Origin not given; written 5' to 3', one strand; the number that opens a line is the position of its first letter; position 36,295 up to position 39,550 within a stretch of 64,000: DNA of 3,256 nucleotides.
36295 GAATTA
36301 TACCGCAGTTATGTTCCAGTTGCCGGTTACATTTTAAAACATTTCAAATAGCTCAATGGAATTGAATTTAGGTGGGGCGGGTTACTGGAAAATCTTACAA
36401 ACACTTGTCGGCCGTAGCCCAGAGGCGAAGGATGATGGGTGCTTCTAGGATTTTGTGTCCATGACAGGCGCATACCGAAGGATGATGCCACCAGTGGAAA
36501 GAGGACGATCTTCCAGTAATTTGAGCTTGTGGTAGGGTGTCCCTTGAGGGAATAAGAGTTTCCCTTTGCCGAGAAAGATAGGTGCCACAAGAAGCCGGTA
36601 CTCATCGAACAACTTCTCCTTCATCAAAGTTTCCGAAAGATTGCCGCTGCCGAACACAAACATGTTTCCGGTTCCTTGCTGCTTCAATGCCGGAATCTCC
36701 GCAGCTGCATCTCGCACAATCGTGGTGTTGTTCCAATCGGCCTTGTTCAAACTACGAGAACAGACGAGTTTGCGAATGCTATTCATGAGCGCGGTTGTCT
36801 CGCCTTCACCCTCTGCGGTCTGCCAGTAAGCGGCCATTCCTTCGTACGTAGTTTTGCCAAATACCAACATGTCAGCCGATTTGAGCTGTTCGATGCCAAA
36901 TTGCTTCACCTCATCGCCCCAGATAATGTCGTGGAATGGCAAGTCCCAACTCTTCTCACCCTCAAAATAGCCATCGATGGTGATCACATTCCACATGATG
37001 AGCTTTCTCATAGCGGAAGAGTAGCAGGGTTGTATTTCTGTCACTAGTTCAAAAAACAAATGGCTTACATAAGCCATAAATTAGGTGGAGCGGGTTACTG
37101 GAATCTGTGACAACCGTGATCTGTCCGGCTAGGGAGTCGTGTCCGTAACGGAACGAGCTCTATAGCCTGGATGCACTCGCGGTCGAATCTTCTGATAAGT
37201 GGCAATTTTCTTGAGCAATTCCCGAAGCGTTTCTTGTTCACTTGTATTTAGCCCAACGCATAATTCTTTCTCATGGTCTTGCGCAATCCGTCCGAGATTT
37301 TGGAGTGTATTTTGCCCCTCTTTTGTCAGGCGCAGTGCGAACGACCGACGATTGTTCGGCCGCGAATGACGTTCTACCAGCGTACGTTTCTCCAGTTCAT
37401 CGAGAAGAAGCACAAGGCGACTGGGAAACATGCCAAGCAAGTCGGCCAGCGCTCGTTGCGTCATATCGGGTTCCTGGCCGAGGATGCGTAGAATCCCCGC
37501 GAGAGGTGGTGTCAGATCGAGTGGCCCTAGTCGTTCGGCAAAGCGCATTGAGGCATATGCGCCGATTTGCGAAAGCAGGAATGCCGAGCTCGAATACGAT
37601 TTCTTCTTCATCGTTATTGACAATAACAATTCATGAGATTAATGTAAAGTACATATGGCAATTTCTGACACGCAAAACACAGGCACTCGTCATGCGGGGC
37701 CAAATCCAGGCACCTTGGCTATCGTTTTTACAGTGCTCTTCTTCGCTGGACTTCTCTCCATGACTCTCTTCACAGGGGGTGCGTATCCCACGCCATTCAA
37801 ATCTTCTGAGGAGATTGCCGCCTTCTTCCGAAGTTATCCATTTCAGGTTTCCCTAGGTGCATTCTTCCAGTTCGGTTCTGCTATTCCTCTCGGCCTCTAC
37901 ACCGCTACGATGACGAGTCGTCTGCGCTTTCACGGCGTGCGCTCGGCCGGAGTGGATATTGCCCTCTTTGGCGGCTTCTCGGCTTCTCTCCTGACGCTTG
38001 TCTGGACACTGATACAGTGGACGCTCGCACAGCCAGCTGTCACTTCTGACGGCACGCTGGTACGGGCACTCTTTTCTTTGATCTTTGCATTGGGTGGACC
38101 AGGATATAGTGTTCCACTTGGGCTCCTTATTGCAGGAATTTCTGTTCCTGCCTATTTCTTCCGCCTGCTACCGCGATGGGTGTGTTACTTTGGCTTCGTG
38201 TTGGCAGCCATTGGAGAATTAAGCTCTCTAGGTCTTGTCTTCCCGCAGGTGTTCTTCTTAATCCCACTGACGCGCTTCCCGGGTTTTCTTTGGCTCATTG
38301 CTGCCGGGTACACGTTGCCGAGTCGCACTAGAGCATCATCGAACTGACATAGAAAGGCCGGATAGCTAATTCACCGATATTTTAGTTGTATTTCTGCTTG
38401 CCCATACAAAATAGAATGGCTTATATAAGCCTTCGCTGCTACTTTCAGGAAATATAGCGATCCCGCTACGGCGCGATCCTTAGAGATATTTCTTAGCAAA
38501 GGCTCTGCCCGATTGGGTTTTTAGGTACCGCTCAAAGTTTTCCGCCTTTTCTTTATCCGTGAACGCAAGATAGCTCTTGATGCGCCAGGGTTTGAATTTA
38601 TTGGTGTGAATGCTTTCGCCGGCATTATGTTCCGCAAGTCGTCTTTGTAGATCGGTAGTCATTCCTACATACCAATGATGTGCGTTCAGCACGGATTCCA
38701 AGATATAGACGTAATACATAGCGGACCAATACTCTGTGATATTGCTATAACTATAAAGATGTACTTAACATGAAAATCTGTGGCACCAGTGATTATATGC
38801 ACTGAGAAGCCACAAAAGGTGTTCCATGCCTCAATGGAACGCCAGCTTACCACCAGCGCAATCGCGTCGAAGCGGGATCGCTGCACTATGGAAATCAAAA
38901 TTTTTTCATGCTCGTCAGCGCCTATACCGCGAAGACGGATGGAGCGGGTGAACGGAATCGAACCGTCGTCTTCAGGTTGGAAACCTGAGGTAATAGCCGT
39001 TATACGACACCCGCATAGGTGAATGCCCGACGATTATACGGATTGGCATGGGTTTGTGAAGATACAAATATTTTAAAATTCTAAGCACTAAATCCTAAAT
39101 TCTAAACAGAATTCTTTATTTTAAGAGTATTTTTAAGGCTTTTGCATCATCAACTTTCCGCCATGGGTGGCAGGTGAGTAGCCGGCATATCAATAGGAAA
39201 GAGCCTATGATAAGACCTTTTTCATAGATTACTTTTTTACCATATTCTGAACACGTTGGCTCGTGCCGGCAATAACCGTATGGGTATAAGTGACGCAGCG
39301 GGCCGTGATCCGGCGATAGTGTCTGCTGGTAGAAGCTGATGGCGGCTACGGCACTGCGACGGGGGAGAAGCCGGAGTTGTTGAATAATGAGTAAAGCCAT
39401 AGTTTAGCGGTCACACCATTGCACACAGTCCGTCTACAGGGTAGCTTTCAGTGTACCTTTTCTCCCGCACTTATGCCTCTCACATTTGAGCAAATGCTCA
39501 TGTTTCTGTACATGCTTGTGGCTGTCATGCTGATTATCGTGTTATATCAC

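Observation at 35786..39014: Three degenerate copies of the tRNA-Gly 3-prime end delimit single-gene cassette-like units: signature of serial integration at the tRNA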

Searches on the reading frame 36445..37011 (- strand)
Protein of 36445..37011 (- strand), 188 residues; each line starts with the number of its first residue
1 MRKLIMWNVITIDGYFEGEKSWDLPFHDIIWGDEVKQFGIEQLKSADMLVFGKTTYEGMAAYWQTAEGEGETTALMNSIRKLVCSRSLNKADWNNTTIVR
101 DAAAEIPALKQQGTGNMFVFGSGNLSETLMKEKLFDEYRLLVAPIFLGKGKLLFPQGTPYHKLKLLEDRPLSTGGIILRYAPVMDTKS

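Call 7: search_protein_families(library=pfam, proteins=[window:36445-37011:-], max_evalue=0.01)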
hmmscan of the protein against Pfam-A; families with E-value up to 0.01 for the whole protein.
window:36445-37011:- (188 aa): 1 family
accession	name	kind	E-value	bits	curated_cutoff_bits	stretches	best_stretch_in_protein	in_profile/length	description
PF01872.23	RibD_C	-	9.2e-19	68.5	24.1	1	2-170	1-190/197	RibD C-terminal domain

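Call 60: find_homologous_proteins(query=window:36445-37011:-, max_evalue=1e-20)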
Query window:36445-37011:- (188 aa): 3338 proteins with E <= 1e-20 among 3688 candidates; the best 120 are listed.
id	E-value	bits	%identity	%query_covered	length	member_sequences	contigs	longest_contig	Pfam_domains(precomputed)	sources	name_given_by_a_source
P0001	3.3e-110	384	90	100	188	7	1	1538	PF01872.23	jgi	jgi:dihydrofolate reductase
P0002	4.3e-103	361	86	100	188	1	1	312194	PF01872.23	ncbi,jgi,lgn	jgi:dihydrofolate reductase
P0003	1.5e-95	337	79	97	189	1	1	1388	PF01872.23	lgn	-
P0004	2.1e-95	336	79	97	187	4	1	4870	PF01872.23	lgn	-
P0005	2.2e-94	333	80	100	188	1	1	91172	PF01872.23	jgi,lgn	jgi:dihydrofolate reductase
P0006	1.9e-93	330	77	100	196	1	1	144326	PF01872.23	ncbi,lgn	-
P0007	7.2e-93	328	79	100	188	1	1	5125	PF01872.23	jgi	jgi:dihydrofolate reductase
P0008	8.0e-92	324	77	97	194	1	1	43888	PF01872.23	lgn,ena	-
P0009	1.3e-91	324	77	97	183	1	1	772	PF01872.23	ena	-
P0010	3.7e-89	316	74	99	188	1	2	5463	PF01872.23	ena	-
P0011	6.1e-89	315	75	100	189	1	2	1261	PF01872.23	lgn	-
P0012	1.5e-87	310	73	97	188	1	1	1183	PF01872.23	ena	-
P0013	2.0e-87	310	75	97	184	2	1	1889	PF01872.23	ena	-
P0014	7.3e-87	308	73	97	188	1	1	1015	PF01872.23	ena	-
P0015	4.8e-86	306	73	97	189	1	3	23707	PF01872.23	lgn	-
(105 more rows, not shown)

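Call 61: find_encoding_contigs(protein=P0002, flank=7000, max_places=2)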
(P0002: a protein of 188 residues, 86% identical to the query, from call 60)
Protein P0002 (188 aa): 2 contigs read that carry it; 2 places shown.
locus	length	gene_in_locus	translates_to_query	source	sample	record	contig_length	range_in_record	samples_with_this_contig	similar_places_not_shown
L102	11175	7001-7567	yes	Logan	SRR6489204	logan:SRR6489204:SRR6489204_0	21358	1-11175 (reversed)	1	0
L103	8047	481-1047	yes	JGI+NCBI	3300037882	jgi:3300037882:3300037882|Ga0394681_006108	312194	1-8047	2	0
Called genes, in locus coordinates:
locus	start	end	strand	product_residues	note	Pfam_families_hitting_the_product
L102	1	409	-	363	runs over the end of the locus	PF01368:DHH, PF02272:DHHA1 (weak)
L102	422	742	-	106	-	PF02033:RBFA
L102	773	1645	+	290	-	PF00551:Formyl_trans_N, PF02911:Formyl_trans_C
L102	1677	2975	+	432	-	PF18884:TSP3_bac (weak), PF00395:SLH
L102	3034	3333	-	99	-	PF04845:PurA (faint)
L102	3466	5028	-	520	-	PF00133:tRNA-synt_1, PF01921:tRNA-synt_1f (faint), PF09334:tRNA-synt_1g, PF00133:tRNA-synt_1, PF01406:tRNA-synt_1e (weak), PF19303:Anticodon_3 (weak)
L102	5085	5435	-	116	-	PF18895:T4SS_pilin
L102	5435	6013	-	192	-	PF18895:T4SS_pilin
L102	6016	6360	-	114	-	PF18895:T4SS_pilin (weak)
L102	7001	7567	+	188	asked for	PF01872:RibD_C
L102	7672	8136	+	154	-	-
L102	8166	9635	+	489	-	PF00924:MS_channel_2nd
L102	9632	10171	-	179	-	-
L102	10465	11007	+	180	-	-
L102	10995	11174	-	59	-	?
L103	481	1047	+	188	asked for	PF01872:RibD_C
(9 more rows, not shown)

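Call 62: find_encoding_contigs(protein=P0005, flank=7000, max_places=2)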
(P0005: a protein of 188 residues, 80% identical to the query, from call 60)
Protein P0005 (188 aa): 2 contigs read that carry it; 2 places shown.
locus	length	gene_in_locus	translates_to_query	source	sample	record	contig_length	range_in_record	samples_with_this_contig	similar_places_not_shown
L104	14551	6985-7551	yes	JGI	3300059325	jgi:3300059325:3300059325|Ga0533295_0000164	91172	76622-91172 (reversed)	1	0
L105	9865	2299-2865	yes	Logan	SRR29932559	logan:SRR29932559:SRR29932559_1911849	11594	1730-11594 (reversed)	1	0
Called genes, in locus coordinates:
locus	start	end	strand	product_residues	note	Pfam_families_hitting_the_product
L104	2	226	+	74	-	?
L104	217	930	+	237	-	PF26593:TraC-like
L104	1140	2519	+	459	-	PF23459:S1_RRP5 (faint), PF21710:Spt6_S1 (faint), PF00575:S1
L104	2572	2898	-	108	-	PF11969:DcpS_C, PF01230:HIT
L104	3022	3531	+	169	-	-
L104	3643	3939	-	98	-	PF18910:DUF5665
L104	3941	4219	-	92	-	-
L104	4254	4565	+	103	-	PF01809:YidD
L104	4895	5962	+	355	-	-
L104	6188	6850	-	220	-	PF00702:Hydrolase, PF13419:HAD_2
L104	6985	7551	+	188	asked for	PF01872:RibD_C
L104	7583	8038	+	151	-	-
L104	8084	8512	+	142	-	PF10604:Polyketide_cyc2 (weak), PF08327:AHSA1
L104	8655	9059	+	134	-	PF00903:Glyoxalase (weak), PF22677:Ble-like_N (weak)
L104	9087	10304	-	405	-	PF02353:CMAS, PF13489:Methyltransf_23 (weak), PF08241:Methyltransf_11 (weak), PF08242:Methyltransf_12 (weak), PF13649:Methyltransf_25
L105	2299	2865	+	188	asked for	PF01872:RibD_C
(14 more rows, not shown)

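Call 63: find_encoding_contigs(protein=P0008, flank=7000, max_places=2)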
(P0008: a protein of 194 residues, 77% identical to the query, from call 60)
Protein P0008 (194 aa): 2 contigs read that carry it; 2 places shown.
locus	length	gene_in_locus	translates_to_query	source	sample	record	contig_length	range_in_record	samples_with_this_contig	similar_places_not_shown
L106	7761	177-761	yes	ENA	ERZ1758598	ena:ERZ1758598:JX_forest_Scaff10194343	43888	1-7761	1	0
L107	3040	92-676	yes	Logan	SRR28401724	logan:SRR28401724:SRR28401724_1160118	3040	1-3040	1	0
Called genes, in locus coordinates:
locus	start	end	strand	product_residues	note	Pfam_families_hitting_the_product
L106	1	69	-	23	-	?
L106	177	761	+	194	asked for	PF01872:RibD_C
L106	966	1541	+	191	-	PF14066:DUF4256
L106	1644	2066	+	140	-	PF10604:Polyketide_cyc2 (faint), PF08327:AHSA1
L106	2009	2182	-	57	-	-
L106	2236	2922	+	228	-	-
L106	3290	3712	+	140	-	PF00903:Glyoxalase, PF12681:Glyoxalase_2 (faint)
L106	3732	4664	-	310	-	PF00188:CAP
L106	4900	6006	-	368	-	PF02073:Peptidase_M29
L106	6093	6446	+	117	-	PF01769:MgtE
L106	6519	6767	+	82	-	PF04226:Transgly_assoc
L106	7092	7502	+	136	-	-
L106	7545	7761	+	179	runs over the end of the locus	PF00293:NUDIX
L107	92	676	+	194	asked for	PF01872:RibD_C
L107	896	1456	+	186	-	PF14066:DUF4256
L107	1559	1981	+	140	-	PF10604:Polyketide_cyc2 (faint), PF08327:AHSA1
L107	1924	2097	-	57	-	-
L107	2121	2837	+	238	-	-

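Call 69: search_protein_families(library=ncbifam, proteins=[window:36445-37011:-], max_evalue=0.001)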
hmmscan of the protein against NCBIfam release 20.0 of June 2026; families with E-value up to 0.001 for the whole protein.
window:36445-37011:- (188 aa): 1 family
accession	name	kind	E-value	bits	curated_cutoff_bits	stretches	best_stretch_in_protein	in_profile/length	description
TIGR01508.1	rib_reduct_arch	equivalog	1.4e-05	24.4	186.45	1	106-159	129-183/210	2,5-diamino-6-(ribosylamino)-4(3H)-pyrimidinone 5'-phosphate reductase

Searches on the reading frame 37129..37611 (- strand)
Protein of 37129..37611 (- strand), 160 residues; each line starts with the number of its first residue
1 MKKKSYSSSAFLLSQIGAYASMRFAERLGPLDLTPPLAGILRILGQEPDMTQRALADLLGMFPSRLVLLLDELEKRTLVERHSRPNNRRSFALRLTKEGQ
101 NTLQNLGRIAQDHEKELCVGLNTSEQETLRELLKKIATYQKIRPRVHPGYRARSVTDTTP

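Call 7: search_protein_families(library=pfam, proteins=[window:37129-37611:-], max_evalue=0.01)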
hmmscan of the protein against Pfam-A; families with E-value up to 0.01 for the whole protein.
window:37129-37611:- (160 aa): 5 families
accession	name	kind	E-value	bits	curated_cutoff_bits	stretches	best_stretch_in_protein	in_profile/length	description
PF01047.28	MarR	-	2.5e-10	40.5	24.6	1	33-90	1-58/59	MarR family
PF12802.13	MarR_2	-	4.2e-08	33.7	27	1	32-90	2-61/61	MarR family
PF13463.12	HTH_27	-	4.3e-06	27.3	22.2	1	34-99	2-68/68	Winged helix DNA-binding domain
PF13412.12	HTH_24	-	0.00087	19.3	21.9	1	40-61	8-29/48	Winged helix-turn-helix DNA-binding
PF13545.12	HTH_Crp_2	-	0.0047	17.3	27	1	48-82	21-56/70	Crp-like helix-turn-helix domain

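Call 69: search_protein_families(library=ncbifam, proteins=[window:37129-37611:-], max_evalue=0.001)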
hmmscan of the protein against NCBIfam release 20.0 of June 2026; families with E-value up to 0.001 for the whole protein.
window:37129-37611:- (160 aa): 11 families
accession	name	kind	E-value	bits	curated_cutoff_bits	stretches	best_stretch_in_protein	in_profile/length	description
NF053777.1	Saro0803TransReg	equivalog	2.5e-15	56.4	200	1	23-136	25-138/140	Saro_0803 family transcriptional regulator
NF045593.1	bilirub_TF_BilQ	equivalog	9.4e-13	48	125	1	25-138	20-133/135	bilirubin utilization transcriptional regulator BilQ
NF002926.0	PRK03573.1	equivalog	3.7e-12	46.4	120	1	26-137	22-134/144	transcriptional regulator SlyA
TIGR02337.1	HpaR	equivalog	1e-09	38.3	121.2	1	31-136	24-129/130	homoprotocatechuate degradation operon regulator HpaR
NF008122.0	PRK10870.1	equivalog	2.8e-09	36.9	157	1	69-137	91-159/176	transcriptional repressor MprA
NF041230.1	BagL_FevM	exception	1.4e-08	34.9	230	1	32-119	37-124/145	MarR family transcriptional regulator BagL/FevM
NF008565.1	PRK11512.1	equivalog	1.7e-08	34.6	240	1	25-136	30-142/144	multiple antibiotic resistance transcriptional regulator MarR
NF050133.1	TransRegFabT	equivalog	6.3e-06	26.5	200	1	42-139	36-133/138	fatty acid biosynthesis transcriptional regulator FabT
TIGR04176.1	MarR_EPS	equivalog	1.7e-05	24.8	88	1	40-105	9-76/105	MarR family EPS-associated transcriptional regulator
NF052438.1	TransRegRv0880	equivalog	0.00048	20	220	1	41-132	40-131/143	Rv0880 family HTH-type transcriptional regulator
NF052638.1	TransRegOhrRVib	equivalog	0.00049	19.8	200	1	28-136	30-136/141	transcriptional regulator OhrR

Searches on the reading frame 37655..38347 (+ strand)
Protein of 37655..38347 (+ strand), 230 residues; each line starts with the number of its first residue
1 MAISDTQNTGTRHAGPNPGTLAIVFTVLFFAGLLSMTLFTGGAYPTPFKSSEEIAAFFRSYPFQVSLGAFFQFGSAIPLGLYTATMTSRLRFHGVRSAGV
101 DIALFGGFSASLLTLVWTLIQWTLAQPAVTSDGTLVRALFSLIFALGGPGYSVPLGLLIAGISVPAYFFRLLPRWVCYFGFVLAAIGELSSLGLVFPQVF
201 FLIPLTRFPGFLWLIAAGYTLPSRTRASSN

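Call 7: search_protein_families(library=pfam, proteins=[window:37655-38347:+], max_evalue=0.01)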
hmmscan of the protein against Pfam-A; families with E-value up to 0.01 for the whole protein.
window:37655-38347:+ (230 aa): 0 families

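Call 69: search_protein_families(library=ncbifam, proteins=[window:37655-38347:+], max_evalue=0.001)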
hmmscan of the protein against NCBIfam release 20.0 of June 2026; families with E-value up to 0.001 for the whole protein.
window:37655-38347:+ (230 aa): 0 families

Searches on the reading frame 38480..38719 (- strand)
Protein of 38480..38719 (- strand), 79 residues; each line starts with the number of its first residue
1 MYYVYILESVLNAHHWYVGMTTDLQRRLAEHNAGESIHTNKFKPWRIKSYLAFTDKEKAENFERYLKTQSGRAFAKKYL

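Call 7: search_protein_families(library=pfam, proteins=[window:38480-38719:-], max_evalue=0.01)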
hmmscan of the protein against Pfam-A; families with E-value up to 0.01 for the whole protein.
window:38480-38719:- (79 aa): 2 families
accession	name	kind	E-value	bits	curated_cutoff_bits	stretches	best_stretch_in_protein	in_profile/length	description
PF01541.30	GIY-YIG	-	3.5e-15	56.5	22.6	1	1-72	1-74/78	GIY-YIG catalytic domain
PF10544.15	T5orf172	-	1.2e-05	26.1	20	1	3-60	2-60/101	T5orf172 domain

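Call 69: search_protein_families(library=ncbifam, proteins=[window:38480-38719:-], max_evalue=0.001)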
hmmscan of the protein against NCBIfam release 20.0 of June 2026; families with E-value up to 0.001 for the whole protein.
window:38480-38719:- (79 aa): 0 families

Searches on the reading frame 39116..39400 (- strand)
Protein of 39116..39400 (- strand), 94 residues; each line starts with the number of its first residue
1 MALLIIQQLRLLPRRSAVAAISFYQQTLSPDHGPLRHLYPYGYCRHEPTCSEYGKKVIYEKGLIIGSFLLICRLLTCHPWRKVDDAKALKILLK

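Call 7: search_protein_families(library=pfam, proteins=[window:39116-39400:-], max_evalue=0.01)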
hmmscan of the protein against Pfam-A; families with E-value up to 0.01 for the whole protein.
window:39116-39400:- (94 aa): 1 family
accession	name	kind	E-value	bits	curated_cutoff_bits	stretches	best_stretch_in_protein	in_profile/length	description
PF01809.23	YidD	-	5.3e-17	61.8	27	1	16-82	3-61/67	Putative membrane protein insertion efficiency factor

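Call 14: find_encoding_contigs(protein=window:39116-39400:-, flank=10000, max_places=10)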
Protein window:39116-39400:- (94 aa): no gene with exactly this product is on record in the collection.
